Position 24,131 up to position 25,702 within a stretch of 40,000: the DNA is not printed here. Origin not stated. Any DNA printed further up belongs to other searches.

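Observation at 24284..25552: Second, far more divergent tubulin-like paralog in the same operon: possible heteropolymer pair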

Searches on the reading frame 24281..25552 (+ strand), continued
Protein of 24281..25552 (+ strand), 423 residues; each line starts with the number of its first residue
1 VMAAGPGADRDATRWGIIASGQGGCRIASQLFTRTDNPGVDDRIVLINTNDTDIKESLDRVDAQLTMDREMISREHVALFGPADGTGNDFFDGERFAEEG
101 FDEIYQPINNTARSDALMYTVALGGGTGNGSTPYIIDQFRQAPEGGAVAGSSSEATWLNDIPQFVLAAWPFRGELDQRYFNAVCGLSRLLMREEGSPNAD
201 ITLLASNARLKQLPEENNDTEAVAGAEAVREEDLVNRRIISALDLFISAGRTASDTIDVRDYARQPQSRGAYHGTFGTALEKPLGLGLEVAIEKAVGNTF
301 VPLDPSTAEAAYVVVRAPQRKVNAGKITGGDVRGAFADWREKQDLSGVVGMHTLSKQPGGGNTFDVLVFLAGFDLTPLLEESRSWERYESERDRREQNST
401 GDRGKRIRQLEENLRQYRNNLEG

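Call 16: find_related_loci(query=A1, collection=genome_contigs, flank=10000)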
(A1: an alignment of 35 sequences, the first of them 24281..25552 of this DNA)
Query A1 (423 aa) in genome_contigs; peptide patterns used: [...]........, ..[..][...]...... (x = any residue, [..] = any of these).
298 stretches matched a pattern; 103 encode a relative of the query (tblastn E <= 1e-3); the best 80 are kept; 80 distinct loci.
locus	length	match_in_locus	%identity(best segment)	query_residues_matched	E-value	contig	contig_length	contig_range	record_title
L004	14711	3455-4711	76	1-421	0e+0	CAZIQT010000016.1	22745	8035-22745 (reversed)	MAG TPA_asm: uncultured Halobellus sp. isolate SRP090399_co3_60 genome assembly, contig: NODE_562_length_22745_cov_8.450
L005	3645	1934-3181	75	1-421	0e+0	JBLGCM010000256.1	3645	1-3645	MAG: Natronomonas sp. isolate 3300055173_6 Ga0535678_0028451, whole genome shotgun sequence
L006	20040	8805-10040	61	8-422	1e-166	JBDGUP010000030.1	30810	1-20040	MAG: Haloquadratum sp. isolate DAL-WCL_83C5R c_000000001069, whole genome shotgun sequence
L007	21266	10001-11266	58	1-422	3e-157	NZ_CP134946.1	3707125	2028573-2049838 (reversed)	Halobellus marinus strain DFY28 chromosome, complete genome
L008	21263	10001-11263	58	1-422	1e-156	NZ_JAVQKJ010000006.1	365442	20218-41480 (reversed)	Halobellus ordinarius strain ZY16 ZY16_ctg006, whole genome shotgun sequence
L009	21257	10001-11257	61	1-422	2e-151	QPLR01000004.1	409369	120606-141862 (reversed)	Halobellus sp. Atlit-31R P_contig000004, whole genome shotgun sequence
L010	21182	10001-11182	42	13-422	2e-92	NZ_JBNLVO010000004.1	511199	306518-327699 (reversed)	Haloparvum sp. PAK95 PAK95_scaffold4, whole genome shotgun sequence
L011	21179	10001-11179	42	13-423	2e-92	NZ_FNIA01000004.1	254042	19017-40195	Haloarchaeobius iranensis strain EB21,IBRC-M 10013,KCTC 4048, whole genome shotgun sequence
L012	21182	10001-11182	41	13-423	2e-91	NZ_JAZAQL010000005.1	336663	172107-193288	Halorubellus litoreus strain GX26 spades_K_21_77_5, whole genome shotgun sequence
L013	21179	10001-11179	42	13-423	6e-91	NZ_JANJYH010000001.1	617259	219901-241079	Haloarchaeobius sp. FL176 NODE_1_length_617259_cov_21.2219_ID_141, whole genome shotgun sequence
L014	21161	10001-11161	43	13-417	6e-91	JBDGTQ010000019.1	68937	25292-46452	MAG: Halolamina sp. isolate DAL-WCL_32_72C4R c_000000000136, whole genome shotgun sequence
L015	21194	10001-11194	41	13-422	1e-90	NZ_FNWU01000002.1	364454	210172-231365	Halopenitus malekzadehii strain IBRC-M10418, whole genome shotgun sequence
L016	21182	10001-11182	41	13-423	6e-91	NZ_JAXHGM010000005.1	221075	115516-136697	Halorubellus sp. PRR65 NODE_5_length_221075_cov_158.872429, whole genome shotgun sequence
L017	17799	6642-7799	42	13-417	1e-89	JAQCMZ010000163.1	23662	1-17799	MAG: Haloferacaceae archaeon isolate LUM.70 k149_890619, whole genome shotgun sequence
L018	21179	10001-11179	40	13-423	4e-89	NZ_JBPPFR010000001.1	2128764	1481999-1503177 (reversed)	Haloarchaeobius baliensis strain 2b_61_3 NBRC.110517_ctg01, whole genome shotgun sequence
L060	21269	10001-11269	35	1-422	3e-63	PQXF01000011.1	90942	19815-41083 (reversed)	MAG: Candidatus Methanogaster sp. isolate E20ANME2 NODE_11_length_90942_cov_21.4102, whole genome shotgun sequence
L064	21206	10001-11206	35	12-417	2e-61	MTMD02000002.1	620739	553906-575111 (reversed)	MAG: Candidatus Pyrohabitans jungbluthii isolate JdFR-16 NRA7_88_11_length_620739_cov_553, whole genome shotgun sequence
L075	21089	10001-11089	33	9-382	5e-53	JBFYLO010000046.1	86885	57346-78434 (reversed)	MAG: Candidatus Micrarchaeota archaeon isolate PPR_0038 k121_5975147, whole genome shotgun sequence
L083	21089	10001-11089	34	9-379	6e-51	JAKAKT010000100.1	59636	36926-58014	MAG: Candidatus Micrarchaeota archaeon isolate WY4.bin88 NODE_554_length_59636_cov_2.637299, whole genome shotgun sequen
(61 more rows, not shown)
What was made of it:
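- On TubZ/TubR plasmid or phage partition system: Most loci are on large chromosomal contigs (call 16).
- Most loci are on large chromosomal contigs or complete chromosomes (call 16).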

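Call 30: search_protein_families(library=padloc, proteins=[window:24281-25552:+], max_evalue=0.01)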
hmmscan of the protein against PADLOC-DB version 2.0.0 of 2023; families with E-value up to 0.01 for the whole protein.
window:24281-25552:+ (423 aa): 0 families

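Call 38: predict_structure(alignment_id=A1)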
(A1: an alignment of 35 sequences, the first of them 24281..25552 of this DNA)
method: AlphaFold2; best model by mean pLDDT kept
length: 423 residues; sequences in the alignment: 35
mean_pLDDT: 88.0   pTM: 0.90
mean pLDDT of the five models: 88.0, 86.8, 84.7, 84.1, 82.1
residues with pLDDT >= 90: 281; 70-90: 102; 50-70: 19; < 50: 21
segments of 3 or more residues with pLDDT < 50: 1-10, 218-228
pLDDT, mean of each block of 10 residues (from residue 1): 37 88 93 81 92 89 87 93 89 95 93 93 92 96 85 77 96 92 97 94 96 62 49 89 88 73 94 97 94 96 95 94 93 96 90 87 95 95 91 85 88 94 79
secondary structure, 60 per line:
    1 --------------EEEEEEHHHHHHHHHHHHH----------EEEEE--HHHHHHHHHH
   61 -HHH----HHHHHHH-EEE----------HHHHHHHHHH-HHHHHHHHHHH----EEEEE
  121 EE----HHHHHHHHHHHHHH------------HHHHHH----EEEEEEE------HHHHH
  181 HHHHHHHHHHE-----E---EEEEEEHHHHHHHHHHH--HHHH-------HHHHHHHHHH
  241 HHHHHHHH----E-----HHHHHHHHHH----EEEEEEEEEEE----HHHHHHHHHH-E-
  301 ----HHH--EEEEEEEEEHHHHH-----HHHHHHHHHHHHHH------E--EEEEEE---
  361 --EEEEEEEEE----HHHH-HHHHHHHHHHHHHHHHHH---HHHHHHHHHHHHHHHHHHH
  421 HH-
elements in order: E15-20 H21-33 E44-48 H51-60 H69-75 E77-79 H90-99 H101-111 E116-122 H127-140 H153-158 E163-169 H176-190 E201-206 H207-217 H220-223 H231-248 H259-268 E273-283 H288-297 E310-318 H319-323 H329-342 E352-357 E363-371 H376-379 H381-398 H402-422
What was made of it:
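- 24284..25552 (+): T2: the finding. A 422-aa tubulin/FtsZ-superfamily GTPase (423 aa if the GTG at 24281 is used). AF2 pLDDT 88, pTM 0.90 (call 38).
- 25421..25549 (+): T2 C-terminal 'tail' (aa 381-423): two predicted helices (381-398, 402-422). It is charged, and the last helix has a heptad-like hydrophobic stripe. AF2 block pLDDT 85-94 over these helices (call 38).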

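Call 41: fold_search(model_id=the predicted structure, library=pdb)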
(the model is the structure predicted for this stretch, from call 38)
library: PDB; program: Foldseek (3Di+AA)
matches with E <= 10: 1571; with E <= 0.001: 1062
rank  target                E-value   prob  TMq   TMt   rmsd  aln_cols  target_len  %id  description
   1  4b45_A                5.9e-18  1.00  0.65  0.81   3.9       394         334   20  CetZ2 from Haloferax volcanii - GTPgS bound protofilament (released 2013-08-14)
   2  2vap                  1.4e-17  1.00  0.56  0.69   5.4       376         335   19  FtsZ GDP M. jannaschii (released 2007-09-11)
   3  4b46                  2.4e-17  1.00  0.61  0.77   4.0       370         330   19  CetZ1 from Haloferax volcanii - GDP bound monomer (released 2013-08-14)
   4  8g2z_KE               4.0e-17  1.00  0.71  0.69   4.6       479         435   15  48-nm doublet microtubule from Tetrahymena thermophila strain CU428 (released 2023-06-14)
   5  8g3d_LE               5.1e-17  1.00  0.70  0.68   4.8       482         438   14  48-nm doublet microtubule from Tetrahymena thermophila strain K40R (released 2023-06-14)
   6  8g3d_KE               8.1e-17  1.00  0.70  0.69   4.9       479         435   15  48-nm doublet microtubule from Tetrahymena thermophila strain K40R (released 2023-06-14)
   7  8iyj_SM               8.1e-17  1.00  0.70  0.69   4.9       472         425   15  Cryo-EM structure of the 48-nm repeat doublet microtubule from mouse sperm (released 2023-07-05)
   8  8g3d_DC               8.1e-17  1.00  0.69  0.67   5.3       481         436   14  48-nm doublet microtubule from Tetrahymena thermophila strain K40R (released 2023-06-14)
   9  8g2z_GC               9.1e-17  1.00  0.69  0.67   5.2       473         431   15  48-nm doublet microtubule from Tetrahymena thermophila strain CU428 (released 2023-06-14)
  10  1w5a_B                9.6e-17  1.00  0.58  0.72   4.0       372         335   19  FtsZ dimer, MgGTP soak (M. jannaschii) (released 2004-12-01)
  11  9hxc_A                1.1e-16  1.00  0.70  0.69   4.2       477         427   16  CryoEM structure of Asgard AtubA/B2 microtubule (released 2025-04-02)
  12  8iyj_PO               1.1e-16  1.00  0.70  0.69   4.9       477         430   16  Cryo-EM structure of the 48-nm repeat doublet microtubule from mouse sperm (released 2023-07-05)
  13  1w5e_B                1.1e-16  1.00  0.58  0.72   4.5       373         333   18  FtsZ W319Y mutant, P1 (M. jannaschii) (released 2004-12-01)
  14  1w59_B                1.1e-16  1.00  0.58  0.70   4.9       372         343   18  FtsZ dimer, empty (M. jannaschii) (released 2004-12-01)
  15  1w5a_A                1.1e-16  1.00  0.56  0.70   4.7       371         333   19  FtsZ dimer, MgGTP soak (M. jannaschii) (released 2004-12-01)
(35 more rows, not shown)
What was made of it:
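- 24284..25552 (+): Foldseek top hit CetZ2 4b45, E 6e-18, TMt 0.81; tubulins TMq 0.70-0.71 (call 41).
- On Tubulin/FtsZ superfamily (PF00091): Foldseek gives CetZ2 at TMt 0.81 and tubulin at TMq 0.71 (call 41).
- Closest known: alpha/beta-tubulin, BtubA/B, Asgard AtubA/B. Same: The T2 model superposes on them with TMq about 0.70 (call 41).
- Foldseek hits CetZ2, FtsZ, tubulins, BtubA and AtubA at E about 1e-16 to 1e-18 (call 41). The T2 model matches the heterodimer-forming BtubA and AtubA chains as well as it matches eukaryotic tubulins (call 41).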

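Call 55: search_solved_structures(query=A1, max_evalue=0.01, show_alignments=1)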
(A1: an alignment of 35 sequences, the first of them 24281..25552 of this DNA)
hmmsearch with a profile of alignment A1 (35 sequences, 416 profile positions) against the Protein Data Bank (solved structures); distinct sequences matched with E-value up to 0.01: 121 (the best 60 are shown).
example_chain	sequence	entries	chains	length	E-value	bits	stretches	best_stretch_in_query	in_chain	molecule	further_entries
4b46_A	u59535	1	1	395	9.1e-14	54.1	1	12-139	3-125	CELL DIVISION PROTEIN FTSZ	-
4b45_A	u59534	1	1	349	2.1e-09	39.8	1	14-307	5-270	CELL DIVISION PROTEIN FTSZ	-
2r6r_1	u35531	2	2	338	2.2e-07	33.1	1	81-234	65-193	Cell division protein ftsZ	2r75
1w58_1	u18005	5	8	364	2.6e-07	32.9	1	81-190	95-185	CELL DIVISION PROTEIN FTSZ HOMOLOG 1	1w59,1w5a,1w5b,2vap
9v7v_A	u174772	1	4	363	3.1e-07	32.6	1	79-191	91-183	Cell division protein FtsZ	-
1w5e_A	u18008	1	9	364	3.4e-07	32.5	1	81-190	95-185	FTSZ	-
1fsz_A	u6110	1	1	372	3.4e-07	32.5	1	81-190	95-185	FTSZ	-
4xcq_A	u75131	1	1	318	1e-06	30.9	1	70-212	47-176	TubZ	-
4ei7_A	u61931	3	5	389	1.3e-06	30.6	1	11-137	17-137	Plasmid replication protein RepX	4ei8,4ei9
3v3t_A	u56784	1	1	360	8.4e-06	27.9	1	70-211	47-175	Cell division GTPase FtsZ, diverged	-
9tqj_A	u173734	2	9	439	1.3e-05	27.3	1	80-139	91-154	AtubA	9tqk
2rhh_A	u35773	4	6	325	1.5e-05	27.1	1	59-274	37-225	Cell Division Protein ftsZ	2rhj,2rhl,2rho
4u39_A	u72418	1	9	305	1.5e-05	27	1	59-274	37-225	Cell division protein FtsZ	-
24rt_B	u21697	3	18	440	2.1e-05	26.6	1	80-139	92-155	Heim-beta-tubulin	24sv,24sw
2vam_A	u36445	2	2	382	2.9e-05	26.1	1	59-274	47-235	CELL DIVISION PROTEIN FTSZ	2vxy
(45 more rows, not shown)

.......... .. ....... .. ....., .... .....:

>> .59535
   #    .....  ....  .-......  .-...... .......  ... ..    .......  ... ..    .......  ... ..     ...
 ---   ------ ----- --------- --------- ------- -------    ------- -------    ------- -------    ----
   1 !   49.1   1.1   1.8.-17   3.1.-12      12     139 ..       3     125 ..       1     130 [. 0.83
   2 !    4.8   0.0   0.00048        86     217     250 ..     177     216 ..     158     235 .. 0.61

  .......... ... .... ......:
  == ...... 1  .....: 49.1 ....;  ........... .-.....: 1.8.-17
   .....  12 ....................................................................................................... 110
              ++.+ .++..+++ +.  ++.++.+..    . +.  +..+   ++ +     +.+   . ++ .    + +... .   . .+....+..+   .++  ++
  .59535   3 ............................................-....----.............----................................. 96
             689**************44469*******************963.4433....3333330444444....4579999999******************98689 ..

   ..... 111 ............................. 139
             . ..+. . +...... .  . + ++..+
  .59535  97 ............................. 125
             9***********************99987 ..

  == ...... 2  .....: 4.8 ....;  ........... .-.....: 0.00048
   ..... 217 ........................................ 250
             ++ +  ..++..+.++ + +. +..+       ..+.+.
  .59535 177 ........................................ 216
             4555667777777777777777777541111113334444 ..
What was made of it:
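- Checked: A family profile against PDB gives CetZ1 at E 9e-14 (call 55).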

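Call 70: search_protein_families(library=pfam, proteins=[L075:12343-14157:-, L083:14824-16446:-, L001:2393-4015:+, L064:11396-12010:+, L064:12119-14722:+, L064:14701-20148:+, L064:4352-6421:-, L064:6384-7334:-, L060:8473-9903:-, L060:13618-16806:+], max_evalue=0.01)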
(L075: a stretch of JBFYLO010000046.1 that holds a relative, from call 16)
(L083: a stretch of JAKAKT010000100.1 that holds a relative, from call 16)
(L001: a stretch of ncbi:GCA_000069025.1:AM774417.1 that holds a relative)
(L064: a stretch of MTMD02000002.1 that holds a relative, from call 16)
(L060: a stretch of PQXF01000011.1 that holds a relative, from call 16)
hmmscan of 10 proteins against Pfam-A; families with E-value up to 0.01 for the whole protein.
L075:12343-14157:- (604 aa): 2 families
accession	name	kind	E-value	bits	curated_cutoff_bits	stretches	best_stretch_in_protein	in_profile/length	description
PF00091.31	Tubulin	-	2.3e-18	67.6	33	1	68-249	4-186/190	Tubulin/FtsZ family, GTPase domain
PF08308.17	PEGA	-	0.00037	20.8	20.8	0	547-584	22-60/71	PEGA domain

L083:14824-16446:- (540 aa): 2 families
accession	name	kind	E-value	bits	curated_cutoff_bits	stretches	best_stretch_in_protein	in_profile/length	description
PF00091.31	Tubulin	-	1.2e-19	71.8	33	1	4-185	4-186/190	Tubulin/FtsZ family, GTPase domain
PF08308.17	PEGA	-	0.0013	19.1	20.8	0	493-529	30-68/71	PEGA domain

L001:2393-4015:+ (540 aa): 1 family
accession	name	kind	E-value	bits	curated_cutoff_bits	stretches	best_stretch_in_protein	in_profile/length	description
PF00091.31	Tubulin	-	1.9e-13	51.6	33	1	96-300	4-185/190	Tubulin/FtsZ family, GTPase domain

L064:11396-12010:+ (204 aa): 7 families
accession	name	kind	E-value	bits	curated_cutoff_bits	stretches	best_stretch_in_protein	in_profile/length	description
PF07998.17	Peptidase_M54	-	4.8e-24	85.9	24.4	1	67-167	96-192/194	Peptidase family M54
PF13583.11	Reprolysin_4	-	0.00014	22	22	1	30-182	55-187/203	Metallo-peptidase family M12B Reprolysin-like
PF13582.12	Reprolysin_3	-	0.00062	20.7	22.4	1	80-135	73-122/123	Metallo-peptidase family M12B Reprolysin-like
PF00413.30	Peptidase_M10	-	0.0012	19.2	24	1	120-148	109-137/159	Matrixin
PF13688.12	Reprolysin_5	-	0.0027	18.4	27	1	79-141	101-163/196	Metallo-peptidase family M12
PF17834.7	GHD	-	0.0034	17.5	34.5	1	132-169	16-53/57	Beta-sandwich domain in beta galactosidase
PF10462.15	Peptidase_M66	-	0.009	15.5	20.6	0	118-142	191-216/306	Peptidase M66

L064:12119-14722:+ (867 aa): 3 families
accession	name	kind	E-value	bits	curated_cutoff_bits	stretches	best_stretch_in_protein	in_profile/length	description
PF05048.19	NosD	-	2.1e-31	109.5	23.6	1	109-299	22-212/212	Periplasmic copper-binding protein (NosD)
PF13229.12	Beta_helix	-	5.6e-15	55.8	25.9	1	111-259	7-158/158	Right handed beta helix region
PF19077.6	Big_13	-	4.2e-09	37.3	27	1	439-514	22-101/102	Bacterial Ig-like domain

L064:14701-20148:+ (1815 aa): 9 families
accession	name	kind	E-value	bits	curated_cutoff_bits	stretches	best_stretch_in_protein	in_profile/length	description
PF19077.6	Big_13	-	7.7e-34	116.7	27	5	1046-1085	62-101/102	Bacterial Ig-like domain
PF05048.19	NosD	-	1.1e-14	54.8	23.6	2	753-860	90-212/212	Periplasmic copper-binding protein (NosD)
PF12245.14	Big_3_2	-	1.7e-09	38.3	23.3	0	915-990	50-122/122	Bacterial Ig-like domain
PF07495.19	Y_Y_Y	-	1.6e-08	34.7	26.6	0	1237-1264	36-64/65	Y_Y_Y domain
PF13750.12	Big_3_3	-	4.1e-06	27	27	1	1235-1355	11-138/157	Bacterial Ig-like domain (group 3)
PF13229.12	Beta_helix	-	4.8e-06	26.7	25.9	1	726-850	26-149/158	Right handed beta helix region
PF15418.12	DUF4625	-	0.00011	22.9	27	0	1335-1358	102-125/131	Domain of unknown function (DUF4625)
PF24893.1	DUF7743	-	0.0023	18.1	27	0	1166-1272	2-108/120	Domain of unknown function (DUF7743)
PF00801.26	PKD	-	0.0042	17.5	23.5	1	610-677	11-76/80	PKD domain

L064:4352-6421:- (689 aa): 2 families
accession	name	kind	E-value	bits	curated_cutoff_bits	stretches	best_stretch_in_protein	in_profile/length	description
PF10633.15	NPCBM_assoc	-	1.9e-06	28.4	24.4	0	180-248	4-71/78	NPCBM-associated, NEW3 domain of alpha-galactosidase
PF02627.25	CMD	-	0.0057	17.1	23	0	374-446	10-82/84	Carboxymuconolactone decarboxylase family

L064:6384-7334:- (316 aa): 0 families

L060:8473-9903:- (476 aa): 2 families
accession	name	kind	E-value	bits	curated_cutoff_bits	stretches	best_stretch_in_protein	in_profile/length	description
PF19436.4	ACS_CODH_B_C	-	6.3e-81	272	25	1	170-399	1-239/245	ACS/CODH beta subunit C-terminal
PF03598.20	CdhC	-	1.4e-60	204.1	24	1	5-159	1-155/155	CO dehydrogenase/acetyl-CoA synthase complex beta subunit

L060:13618-16806:+ (1062 aa): 0 families
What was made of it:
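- Micrarchaeota T1 carries a C-terminal PEGA beta-sandwich (call 70).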

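Call 79: find_related_loci(query=A1, collection=viral_contigs, flank=10000)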
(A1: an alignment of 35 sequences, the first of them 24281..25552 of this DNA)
Query A1 (423 aa) in viral_contigs; peptide patterns used: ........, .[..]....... (x = any residue, [..] = any of these).
51 stretches matched a pattern, but none encodes a relative of the query by tblastn (E <= 1e-3).
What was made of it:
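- On TubZ/TubR plasmid or phage partition system: IMG/VR has no relatives (call 79).
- The system is not a defence, viral or plasmid-partition system: no PADLOC hits (call 30) and no T2 relatives in IMG/VR (call 79). IMG/VR holds no relatives (call 79).
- Tried and rejected: No IMG/VR relatives (call 79) and no TubR-like neighbour.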

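Call 82: list_cluster_members(proteins=[P0029, P0187])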
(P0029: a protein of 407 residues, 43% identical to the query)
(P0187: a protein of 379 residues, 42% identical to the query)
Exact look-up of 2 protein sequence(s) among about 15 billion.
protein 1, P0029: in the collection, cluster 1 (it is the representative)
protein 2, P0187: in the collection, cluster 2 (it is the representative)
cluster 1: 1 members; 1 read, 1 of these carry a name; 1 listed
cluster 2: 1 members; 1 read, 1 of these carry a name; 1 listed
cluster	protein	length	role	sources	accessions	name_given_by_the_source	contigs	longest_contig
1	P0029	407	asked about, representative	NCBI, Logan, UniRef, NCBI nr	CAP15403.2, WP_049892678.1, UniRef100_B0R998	FtsZ/tubulin family protein [Halobacterium salinarum] | FtsZ family protein, noncanonical n=1 Tax=Halobacterium salinarum (strain ATCC 29341 / ... | hypothetical protein [Halobacterium salinarum]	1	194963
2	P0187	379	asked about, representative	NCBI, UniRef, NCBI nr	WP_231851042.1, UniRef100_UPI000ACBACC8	FtsZ/tubulin family protein [Halobacterium salinarum] | cell division protein FtsZ n=1 Tax=Halobacterium salinarum TaxID=2242 RepID=UPI000ACBACC8 | cell division protein FtsZ [Halobacterium salinarum]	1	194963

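Call 84: search_protein_representatives(alignment_id=A1)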
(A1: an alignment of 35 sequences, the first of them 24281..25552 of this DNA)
Query: 35 sequences, 416 profile positions. Proteins with E-value up to 0.001 (for the whole library): 390; up to 1e-10: 70; up to 1e-30: 41. The best 150 are listed.
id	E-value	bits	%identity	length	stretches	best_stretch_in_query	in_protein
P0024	4.4e-177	605.3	-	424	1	1-415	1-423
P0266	9.0e-153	525.3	-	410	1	6-414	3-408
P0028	3.5e-149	513.4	-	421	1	4-413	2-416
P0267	1.3e-144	498.3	-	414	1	3-413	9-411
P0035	1.7e-144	498.0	-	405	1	8-412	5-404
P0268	2.9e-138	477.5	-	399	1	4-414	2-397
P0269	6.0e-136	469.8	-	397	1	4-415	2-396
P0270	3.5e-134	464.0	-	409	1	6-414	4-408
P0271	6.9e-133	459.8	-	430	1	5-414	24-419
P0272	1.0e-124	432.8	-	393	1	44-416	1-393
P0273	2.8e-112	391.9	-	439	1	5-415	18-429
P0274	7.3e-112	390.5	-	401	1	6-413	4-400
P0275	1.1e-111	390.0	-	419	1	1-414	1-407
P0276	1.6e-111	389.3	-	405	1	5-412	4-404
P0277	2.3e-106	372.4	-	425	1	10-414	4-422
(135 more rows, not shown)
